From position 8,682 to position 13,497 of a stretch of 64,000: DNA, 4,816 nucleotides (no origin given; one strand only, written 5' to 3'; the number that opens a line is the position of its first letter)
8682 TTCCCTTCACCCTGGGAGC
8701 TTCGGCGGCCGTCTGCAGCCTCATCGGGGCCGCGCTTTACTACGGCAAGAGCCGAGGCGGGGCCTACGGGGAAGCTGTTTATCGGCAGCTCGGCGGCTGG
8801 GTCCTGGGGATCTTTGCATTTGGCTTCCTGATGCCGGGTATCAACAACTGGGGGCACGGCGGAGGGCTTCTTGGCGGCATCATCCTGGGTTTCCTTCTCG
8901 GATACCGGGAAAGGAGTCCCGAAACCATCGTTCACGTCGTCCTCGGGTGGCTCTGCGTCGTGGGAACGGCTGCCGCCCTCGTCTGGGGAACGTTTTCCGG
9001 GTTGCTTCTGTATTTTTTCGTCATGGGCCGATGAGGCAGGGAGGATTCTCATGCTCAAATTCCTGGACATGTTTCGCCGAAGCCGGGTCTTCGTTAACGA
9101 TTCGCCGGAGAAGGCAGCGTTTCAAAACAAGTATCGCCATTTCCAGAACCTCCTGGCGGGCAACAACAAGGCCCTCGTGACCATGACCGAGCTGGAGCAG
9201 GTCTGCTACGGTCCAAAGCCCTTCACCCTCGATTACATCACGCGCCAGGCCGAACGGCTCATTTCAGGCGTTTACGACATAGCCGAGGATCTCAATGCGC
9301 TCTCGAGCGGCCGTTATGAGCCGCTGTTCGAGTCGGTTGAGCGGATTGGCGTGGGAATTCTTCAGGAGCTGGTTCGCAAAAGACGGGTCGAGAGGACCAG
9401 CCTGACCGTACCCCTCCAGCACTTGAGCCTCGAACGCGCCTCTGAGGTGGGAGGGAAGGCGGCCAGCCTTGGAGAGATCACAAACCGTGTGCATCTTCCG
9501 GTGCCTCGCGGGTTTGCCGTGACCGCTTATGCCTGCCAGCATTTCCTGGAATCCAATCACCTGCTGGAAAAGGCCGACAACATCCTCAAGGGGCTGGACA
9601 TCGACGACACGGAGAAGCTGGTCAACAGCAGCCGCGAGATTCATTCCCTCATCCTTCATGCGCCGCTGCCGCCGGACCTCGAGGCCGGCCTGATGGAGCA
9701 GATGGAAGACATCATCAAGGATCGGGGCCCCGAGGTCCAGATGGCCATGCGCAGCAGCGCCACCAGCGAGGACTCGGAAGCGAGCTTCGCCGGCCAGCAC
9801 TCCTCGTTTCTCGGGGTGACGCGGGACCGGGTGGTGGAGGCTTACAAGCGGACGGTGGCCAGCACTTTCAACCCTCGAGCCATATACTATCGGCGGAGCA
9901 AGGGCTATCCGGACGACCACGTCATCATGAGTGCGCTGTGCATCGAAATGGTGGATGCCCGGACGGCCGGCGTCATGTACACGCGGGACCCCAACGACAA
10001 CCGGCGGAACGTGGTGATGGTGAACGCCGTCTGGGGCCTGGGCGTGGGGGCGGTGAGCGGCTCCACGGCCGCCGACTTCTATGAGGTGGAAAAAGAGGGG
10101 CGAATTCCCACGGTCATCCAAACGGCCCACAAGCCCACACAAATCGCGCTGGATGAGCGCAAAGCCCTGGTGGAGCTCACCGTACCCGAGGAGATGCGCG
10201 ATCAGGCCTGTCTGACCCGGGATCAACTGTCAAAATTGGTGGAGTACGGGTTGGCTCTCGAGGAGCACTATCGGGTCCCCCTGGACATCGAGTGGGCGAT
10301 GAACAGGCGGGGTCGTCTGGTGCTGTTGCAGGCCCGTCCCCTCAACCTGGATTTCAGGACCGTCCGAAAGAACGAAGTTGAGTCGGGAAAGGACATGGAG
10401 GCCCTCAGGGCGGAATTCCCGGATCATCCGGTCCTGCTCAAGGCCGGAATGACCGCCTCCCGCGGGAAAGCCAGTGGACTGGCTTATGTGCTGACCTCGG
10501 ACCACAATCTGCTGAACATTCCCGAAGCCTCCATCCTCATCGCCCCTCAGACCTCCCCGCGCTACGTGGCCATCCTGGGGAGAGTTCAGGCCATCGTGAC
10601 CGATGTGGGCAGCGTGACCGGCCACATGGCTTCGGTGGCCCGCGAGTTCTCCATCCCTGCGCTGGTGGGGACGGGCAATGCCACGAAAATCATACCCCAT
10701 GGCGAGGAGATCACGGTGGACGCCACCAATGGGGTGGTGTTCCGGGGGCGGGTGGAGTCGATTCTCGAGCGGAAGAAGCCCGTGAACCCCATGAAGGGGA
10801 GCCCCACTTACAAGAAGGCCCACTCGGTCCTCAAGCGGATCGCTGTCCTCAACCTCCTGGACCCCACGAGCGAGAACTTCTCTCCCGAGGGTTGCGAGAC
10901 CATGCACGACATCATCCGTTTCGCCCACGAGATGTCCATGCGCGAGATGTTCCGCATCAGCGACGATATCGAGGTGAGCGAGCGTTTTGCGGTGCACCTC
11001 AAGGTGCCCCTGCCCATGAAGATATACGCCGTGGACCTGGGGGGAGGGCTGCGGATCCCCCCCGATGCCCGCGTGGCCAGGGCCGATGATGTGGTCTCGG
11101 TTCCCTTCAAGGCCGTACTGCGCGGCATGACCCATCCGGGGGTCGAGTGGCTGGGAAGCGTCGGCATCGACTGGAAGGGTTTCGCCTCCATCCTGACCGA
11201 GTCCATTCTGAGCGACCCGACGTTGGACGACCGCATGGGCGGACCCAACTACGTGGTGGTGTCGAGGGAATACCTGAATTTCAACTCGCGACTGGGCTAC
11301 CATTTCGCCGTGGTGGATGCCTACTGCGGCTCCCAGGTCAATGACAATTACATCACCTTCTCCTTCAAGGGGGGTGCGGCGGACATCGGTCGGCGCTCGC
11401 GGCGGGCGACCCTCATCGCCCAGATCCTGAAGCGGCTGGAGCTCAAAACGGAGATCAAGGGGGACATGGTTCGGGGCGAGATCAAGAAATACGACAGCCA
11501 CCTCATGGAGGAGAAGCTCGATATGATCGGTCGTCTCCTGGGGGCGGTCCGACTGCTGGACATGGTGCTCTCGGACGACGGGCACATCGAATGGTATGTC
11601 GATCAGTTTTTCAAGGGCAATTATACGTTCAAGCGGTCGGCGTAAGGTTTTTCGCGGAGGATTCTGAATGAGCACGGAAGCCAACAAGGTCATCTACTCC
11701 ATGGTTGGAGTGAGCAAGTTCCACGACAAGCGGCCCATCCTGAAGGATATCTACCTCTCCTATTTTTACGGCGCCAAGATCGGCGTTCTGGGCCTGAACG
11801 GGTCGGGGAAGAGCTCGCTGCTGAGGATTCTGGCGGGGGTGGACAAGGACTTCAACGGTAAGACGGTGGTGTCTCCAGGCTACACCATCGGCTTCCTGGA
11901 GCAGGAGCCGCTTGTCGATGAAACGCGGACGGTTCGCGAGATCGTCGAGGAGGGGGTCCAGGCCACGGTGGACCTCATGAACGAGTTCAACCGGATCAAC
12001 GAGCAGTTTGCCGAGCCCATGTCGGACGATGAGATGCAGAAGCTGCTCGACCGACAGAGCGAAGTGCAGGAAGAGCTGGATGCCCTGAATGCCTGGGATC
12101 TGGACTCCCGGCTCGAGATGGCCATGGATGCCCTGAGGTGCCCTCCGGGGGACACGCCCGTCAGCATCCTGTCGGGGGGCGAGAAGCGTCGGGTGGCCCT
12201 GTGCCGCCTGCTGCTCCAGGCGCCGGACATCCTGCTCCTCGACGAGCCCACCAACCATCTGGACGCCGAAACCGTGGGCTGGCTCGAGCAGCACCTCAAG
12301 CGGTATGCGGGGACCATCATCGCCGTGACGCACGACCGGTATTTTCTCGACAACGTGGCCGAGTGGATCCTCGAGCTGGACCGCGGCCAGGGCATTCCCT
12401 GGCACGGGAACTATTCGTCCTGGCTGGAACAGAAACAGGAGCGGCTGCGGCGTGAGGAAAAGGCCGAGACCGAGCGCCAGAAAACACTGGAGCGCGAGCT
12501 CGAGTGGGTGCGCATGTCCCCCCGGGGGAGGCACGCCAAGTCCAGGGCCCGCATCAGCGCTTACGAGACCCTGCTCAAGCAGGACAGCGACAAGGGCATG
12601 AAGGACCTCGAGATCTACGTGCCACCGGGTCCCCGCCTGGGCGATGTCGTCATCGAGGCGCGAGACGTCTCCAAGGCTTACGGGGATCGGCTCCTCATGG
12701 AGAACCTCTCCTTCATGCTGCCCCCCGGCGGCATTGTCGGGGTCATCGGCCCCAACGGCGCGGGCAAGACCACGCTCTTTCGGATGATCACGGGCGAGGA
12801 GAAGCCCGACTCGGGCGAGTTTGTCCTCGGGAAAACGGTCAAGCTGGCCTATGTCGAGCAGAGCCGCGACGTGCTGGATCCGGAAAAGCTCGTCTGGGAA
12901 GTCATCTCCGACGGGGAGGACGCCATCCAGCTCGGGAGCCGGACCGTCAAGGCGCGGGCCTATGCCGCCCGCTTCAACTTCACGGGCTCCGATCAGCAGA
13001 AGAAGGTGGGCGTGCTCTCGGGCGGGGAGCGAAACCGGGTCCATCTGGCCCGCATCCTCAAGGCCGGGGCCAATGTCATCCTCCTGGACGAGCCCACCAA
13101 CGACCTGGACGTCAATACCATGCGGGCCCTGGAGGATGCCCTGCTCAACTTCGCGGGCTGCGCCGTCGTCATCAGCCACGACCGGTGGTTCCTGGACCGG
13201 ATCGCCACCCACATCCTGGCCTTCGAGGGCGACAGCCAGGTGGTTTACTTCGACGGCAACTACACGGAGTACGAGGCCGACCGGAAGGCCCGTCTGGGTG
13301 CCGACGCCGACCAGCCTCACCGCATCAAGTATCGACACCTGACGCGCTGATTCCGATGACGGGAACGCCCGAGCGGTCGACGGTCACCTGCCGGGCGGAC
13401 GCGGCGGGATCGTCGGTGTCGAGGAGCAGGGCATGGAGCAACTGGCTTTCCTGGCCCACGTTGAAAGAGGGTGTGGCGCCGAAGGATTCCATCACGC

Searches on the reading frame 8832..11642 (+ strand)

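Call 68: search_protein_families(library=pfam, proteins=[window:8832-11642:+], max_evalue=0.00001)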
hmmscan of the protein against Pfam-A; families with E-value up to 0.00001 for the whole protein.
window:8832-11642:+ (937 aa): 2 families
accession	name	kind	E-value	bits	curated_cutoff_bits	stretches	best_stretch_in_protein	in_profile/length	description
PF01326.24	PPDK_N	-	1.7e-92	310.6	27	1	205-507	3-312/328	Pyruvate phosphate dikinase, AMP/ATP-binding domain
PF00391.29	PEP-utilizers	-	4.5e-22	77.9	23.1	1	564-634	2-72/72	PEP-utilising enzyme, mobile domain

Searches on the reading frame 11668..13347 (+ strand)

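Call 68: search_protein_families(library=pfam, proteins=[window:11668-13347:+], max_evalue=0.00001)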
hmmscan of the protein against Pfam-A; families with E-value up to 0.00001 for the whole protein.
window:11668-13347:+ (560 aa): 5 families
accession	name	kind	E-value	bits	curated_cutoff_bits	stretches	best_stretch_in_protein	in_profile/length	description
PF00005.33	ABC_tran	-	2.7e-49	167.7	25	2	345-478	2-137/137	ABC transporter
PF13304.12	AAA_21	-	1.7e-17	64.9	27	0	168-228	238-304/304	AAA domain, putative AbiEii toxin, Type IV TA system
PF12848.13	ABC_tran_Xtn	-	3.1e-13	50.1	25.9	1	235-306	1-74/85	ABC transporter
PF02463.25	SMC_N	-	3.8e-09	36.7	40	0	135-231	135-206/220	RecF/RecN/SMC N terminal domain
PF13191.12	AAA_16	-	5e-06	27.6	32.6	0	355-475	25-140/167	AAA ATPase domain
